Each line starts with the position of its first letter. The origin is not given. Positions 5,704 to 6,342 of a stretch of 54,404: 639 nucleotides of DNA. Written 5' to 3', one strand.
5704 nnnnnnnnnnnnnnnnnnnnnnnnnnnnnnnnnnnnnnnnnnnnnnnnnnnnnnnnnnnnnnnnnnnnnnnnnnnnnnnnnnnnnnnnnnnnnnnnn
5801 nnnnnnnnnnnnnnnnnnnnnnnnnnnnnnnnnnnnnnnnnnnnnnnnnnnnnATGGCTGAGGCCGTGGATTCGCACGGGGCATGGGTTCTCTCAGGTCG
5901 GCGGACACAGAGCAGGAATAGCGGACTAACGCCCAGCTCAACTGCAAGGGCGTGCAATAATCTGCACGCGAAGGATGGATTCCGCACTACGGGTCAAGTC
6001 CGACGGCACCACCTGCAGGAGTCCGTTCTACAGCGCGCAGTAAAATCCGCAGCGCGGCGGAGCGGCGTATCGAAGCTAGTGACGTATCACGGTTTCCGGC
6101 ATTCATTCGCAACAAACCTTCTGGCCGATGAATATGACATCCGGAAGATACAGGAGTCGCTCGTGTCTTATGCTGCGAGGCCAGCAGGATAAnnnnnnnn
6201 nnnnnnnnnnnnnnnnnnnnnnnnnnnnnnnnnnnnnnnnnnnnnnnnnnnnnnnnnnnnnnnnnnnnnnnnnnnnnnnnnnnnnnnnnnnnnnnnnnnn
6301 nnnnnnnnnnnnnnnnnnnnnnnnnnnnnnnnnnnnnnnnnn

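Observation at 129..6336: Decayed integron: truncated intI facing an array of about nine single-gene cassettes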

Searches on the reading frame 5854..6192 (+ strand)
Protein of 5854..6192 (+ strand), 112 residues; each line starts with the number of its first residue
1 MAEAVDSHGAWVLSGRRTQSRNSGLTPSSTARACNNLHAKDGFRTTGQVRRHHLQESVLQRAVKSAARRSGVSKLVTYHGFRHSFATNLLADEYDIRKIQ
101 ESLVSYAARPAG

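Call 5: search_protein_families(library=pfam, proteins=[window:5854-6192:+], max_evalue=0.01)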
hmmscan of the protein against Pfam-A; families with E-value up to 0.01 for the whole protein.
window:5854-6192:+ (112 aa): 1 family
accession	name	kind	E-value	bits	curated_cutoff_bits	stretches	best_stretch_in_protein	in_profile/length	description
PF00589.27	Phage_integrase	-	6.2e-10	39.6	27.1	1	50-103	101-154/172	Phage integrase family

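Call 20: search_protein_families(library=ncbifam, proteins=[window:5854-6192:+], max_evalue=1)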
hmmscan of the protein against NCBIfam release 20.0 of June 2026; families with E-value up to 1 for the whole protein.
window:5854-6192:+ (112 aa): 8 families
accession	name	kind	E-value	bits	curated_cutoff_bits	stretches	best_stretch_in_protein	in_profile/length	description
TIGR02249.1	integrase_gron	subfamily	4.7e-21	75.5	265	1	45-103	228-286/315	integron integrase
NF011946.0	PRK15417.1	equivalog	1.3e-14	54.1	435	1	44-103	242-301/337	integron integrase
NF040815.2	recomb_XerA_Arch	equivalog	2.1e-12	47.2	220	1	50-103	187-240/263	site-specific tyrosine recombinase/integron integrase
TIGR02225.1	recomb_XerD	equivalog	2.2e-10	40.3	329.6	1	50-103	207-260/290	site-specific tyrosine recombinase XerD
TIGR02224.1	recomb_XerC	equivalog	4.8e-10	39.3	335.15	1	50-102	210-262/295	tyrosine recombinase XerC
NF001399.0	PRK00283.1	subfamily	3.1e-09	36.5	279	1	49-103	214-269/300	tyrosine recombinase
NF002331.0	PRK01287.1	subfamily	2.2e-05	23.6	371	1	52-101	246-296/365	site-specific tyrosine recombinase XerC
NF003462.0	PRK05084.1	equivalog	0.0098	14.7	267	1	47-103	276-330/360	tyrosine recombinase XerS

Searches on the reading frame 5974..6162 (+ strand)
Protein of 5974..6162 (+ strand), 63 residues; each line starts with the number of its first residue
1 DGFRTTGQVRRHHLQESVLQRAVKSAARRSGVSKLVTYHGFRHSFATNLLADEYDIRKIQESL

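Call 20: search_protein_families(library=ncbifam, proteins=[window:5974-6162:+], max_evalue=1)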
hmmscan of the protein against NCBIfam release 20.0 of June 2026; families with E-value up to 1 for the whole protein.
window:5974-6162:+ (63 aa): 8 families
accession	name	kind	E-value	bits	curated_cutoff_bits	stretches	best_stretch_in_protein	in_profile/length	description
TIGR02249.1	integrase_gron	subfamily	2e-21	76.7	265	1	5-63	228-286/315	integron integrase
NF011946.0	PRK15417.1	equivalog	1.4e-14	54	435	1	6-62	244-300/337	integron integrase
NF040815.2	recomb_XerA_Arch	equivalog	7.2e-13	48.7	220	1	10-63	187-240/263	site-specific tyrosine recombinase/integron integrase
TIGR02225.1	recomb_XerD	equivalog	9.6e-11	41.5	329.6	1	10-62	207-259/290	site-specific tyrosine recombinase XerD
TIGR02224.1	recomb_XerC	equivalog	1.7e-10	40.8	335.15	1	12-62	212-262/295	tyrosine recombinase XerC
NF001399.0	PRK00283.1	subfamily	1.7e-09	37.4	279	1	9-62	214-268/300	tyrosine recombinase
NF002331.0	PRK01287.1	subfamily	7.2e-06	25.2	371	1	12-61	246-296/365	site-specific tyrosine recombinase XerC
NF003462.0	PRK05084.1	equivalog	0.0039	16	267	1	10-62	279-329/360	tyrosine recombinase XerS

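Call 22: find_homologous_proteins(query=window:5974-6162:+, max_evalue=0.00001)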
Query window:5974-6162:+ (63 aa): 3 proteins with E <= 0.00001 among 3 candidates.
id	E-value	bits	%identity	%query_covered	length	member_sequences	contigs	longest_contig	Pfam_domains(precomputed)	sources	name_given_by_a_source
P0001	3.7e-16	76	67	92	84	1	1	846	PF00589.28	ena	-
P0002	5.5e-12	63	71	78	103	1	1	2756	PF00589.28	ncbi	-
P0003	2.2e-8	51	64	79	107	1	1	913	PF00589.28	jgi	-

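Call 23: find_related_loci(query=window:5974-6162:+, collection=genome_contigs, flank=10000)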
Query window:5974-6162:+ (63 aa) in genome_contigs; peptide patterns used: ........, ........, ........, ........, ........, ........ (x = any residue, [..] = any of these).
599 stretches matched a pattern (row limit reached: there are more); 59 encode a relative of the query (tblastn E <= 1e-3); 59 distinct loci.
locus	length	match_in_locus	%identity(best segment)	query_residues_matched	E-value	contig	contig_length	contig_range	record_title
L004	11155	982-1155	57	6-63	2e-16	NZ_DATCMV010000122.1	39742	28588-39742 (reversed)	MAG: Microbulbifer sp. isolate SMAG_U7158 k141_4674, whole genome shotgun sequence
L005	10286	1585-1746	61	10-63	7e-16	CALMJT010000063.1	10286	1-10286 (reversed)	MAG TPA_asm: uncultured Alteromonadales bacterium isolate SRR7346984_bin.18_CONCOCT_v1.1_MAG genome assembly, contig: ER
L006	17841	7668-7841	53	6-63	2e-15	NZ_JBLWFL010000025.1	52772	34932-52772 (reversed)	Microbulbifer sp. SA54 contig_25, whole genome shotgun sequence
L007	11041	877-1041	56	9-63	4e-15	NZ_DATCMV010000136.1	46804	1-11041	MAG: Microbulbifer sp. isolate SMAG_U7158 k141_18877, whole genome shotgun sequence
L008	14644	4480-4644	56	9-63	5e-15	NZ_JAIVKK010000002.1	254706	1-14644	Microbulbifer aggregans strain SaN0-8 SaN0-8_ctg002, whole genome shotgun sequence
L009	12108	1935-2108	55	6-63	2e-14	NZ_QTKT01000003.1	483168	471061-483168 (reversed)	Marinobacter lipolyticus strain AESS41 NODE_3_length_483168_cov_58.2649, whole genome shotgun sequence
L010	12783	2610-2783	53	6-63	3e-14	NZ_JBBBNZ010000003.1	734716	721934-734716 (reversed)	Marinobacter sp. C2H3 NODE_3_length_734716_cov_167.325529, whole genome shotgun sequence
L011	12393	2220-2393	53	6-63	5e-14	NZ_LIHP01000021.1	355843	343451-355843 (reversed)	MAG: Marinobacter sp. HL-58 ITZY_scaf_18, whole genome shotgun sequence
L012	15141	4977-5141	51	9-63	4e-14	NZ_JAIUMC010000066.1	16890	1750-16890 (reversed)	MAG: Natronospirillum sp. isolate PBR18_bin05A bin05A.contig0065, whole genome shotgun sequence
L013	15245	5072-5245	52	6-63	6e-14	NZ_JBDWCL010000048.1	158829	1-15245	MAG: Marinobacter sp. isolate CI.60.F.C2_37_44 CI_60_F_C2_37_44_000000000048, whole genome shotgun sequence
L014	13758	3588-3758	51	7-63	6e-14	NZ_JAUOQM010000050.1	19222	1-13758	Gilvimarinus sp. 2_MG-2023 strain E3M09 COFHEBIL_110, whole genome shotgun sequence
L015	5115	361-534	53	6-63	5e-14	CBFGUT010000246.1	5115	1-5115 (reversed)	MAG TPA_asm: uncultured Cellvibrionaceae bacterium isolate SRR17295758_metabat2_85 genome assembly, contig: ERZ23579493.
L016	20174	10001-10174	53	6-63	5e-14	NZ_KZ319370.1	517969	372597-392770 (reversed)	Marinobacter profundi strain PWS21 scaffold4, whole genome shotgun sequence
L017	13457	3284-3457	52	6-63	5e-14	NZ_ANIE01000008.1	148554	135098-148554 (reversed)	Marinobacter nitratireducens strain AK21 contig8, whole genome shotgun sequence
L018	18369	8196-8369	52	6-63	1e-13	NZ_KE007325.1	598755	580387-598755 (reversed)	Marinobacter lipolyticus SM19 scaffold3, whole genome shotgun sequence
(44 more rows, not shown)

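Call 28: find_encoding_contigs(protein=P0002, flank=10000)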
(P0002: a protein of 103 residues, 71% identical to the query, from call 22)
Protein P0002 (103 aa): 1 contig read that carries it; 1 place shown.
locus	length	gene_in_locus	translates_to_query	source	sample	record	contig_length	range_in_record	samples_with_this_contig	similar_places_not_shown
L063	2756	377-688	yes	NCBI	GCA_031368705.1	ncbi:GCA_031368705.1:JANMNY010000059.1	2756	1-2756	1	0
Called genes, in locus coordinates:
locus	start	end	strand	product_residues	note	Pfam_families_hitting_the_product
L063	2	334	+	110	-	?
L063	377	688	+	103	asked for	PF00589:Phage_integrase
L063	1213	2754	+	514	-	?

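Call 29: find_encoding_contigs(protein=P0001, flank=10000)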
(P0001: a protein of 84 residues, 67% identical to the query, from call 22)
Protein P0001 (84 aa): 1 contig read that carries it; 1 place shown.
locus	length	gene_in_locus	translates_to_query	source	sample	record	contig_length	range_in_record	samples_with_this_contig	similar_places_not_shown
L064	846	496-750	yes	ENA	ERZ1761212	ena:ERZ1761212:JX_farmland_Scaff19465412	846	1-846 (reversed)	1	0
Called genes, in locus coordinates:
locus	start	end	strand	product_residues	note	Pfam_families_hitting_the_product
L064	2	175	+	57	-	?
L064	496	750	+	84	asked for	PF00589:Phage_integrase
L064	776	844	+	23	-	?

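Call 30: find_encoding_contigs(protein=P0003, flank=10000)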
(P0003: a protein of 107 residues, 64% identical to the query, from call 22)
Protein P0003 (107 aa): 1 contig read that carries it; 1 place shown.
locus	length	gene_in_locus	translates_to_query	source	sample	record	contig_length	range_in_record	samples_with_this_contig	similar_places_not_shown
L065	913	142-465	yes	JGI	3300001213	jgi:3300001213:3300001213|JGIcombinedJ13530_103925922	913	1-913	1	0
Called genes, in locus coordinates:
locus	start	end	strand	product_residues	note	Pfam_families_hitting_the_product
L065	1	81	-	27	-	?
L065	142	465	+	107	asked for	PF00589:Phage_integrase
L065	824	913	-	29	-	?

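Call 54: find_related_loci(query=A5, collection=metagenome_contigs, flank=10000)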
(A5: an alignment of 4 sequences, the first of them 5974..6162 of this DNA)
Query A5 (63 aa) in metagenome_contigs; peptide patterns used: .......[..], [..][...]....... (x = any residue, [..] = any of these).
600 stretches matched a pattern (row limit reached: there are more); 575 encode a relative of the query (tblastn E <= 1e-3); the best 80 are kept; 80 distinct loci.
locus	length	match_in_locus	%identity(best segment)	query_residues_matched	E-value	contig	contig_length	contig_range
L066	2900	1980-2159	63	4-63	1e-22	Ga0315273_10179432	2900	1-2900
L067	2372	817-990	67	4-61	2e-22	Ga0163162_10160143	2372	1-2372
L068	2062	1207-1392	66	2-63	6e-22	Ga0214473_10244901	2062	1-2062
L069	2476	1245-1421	66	5-63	9e-22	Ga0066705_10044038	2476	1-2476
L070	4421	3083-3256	67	6-63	4e-21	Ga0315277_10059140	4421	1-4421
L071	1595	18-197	67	4-63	4e-21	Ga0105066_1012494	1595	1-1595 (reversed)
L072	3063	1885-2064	62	4-63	7e-21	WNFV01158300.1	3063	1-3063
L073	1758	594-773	63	4-63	6e-21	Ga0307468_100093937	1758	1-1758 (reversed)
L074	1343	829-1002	66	6-63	8e-21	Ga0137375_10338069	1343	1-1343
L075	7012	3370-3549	63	4-63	2e-20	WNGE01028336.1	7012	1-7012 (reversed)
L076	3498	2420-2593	66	6-63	2e-20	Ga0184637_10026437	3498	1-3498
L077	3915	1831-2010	62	4-63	3e-20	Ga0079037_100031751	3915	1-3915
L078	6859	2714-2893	63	4-63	4e-20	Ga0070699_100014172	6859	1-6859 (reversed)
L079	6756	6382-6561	63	4-63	3e-20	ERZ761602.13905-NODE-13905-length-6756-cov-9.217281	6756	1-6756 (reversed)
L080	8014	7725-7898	62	6-63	5e-20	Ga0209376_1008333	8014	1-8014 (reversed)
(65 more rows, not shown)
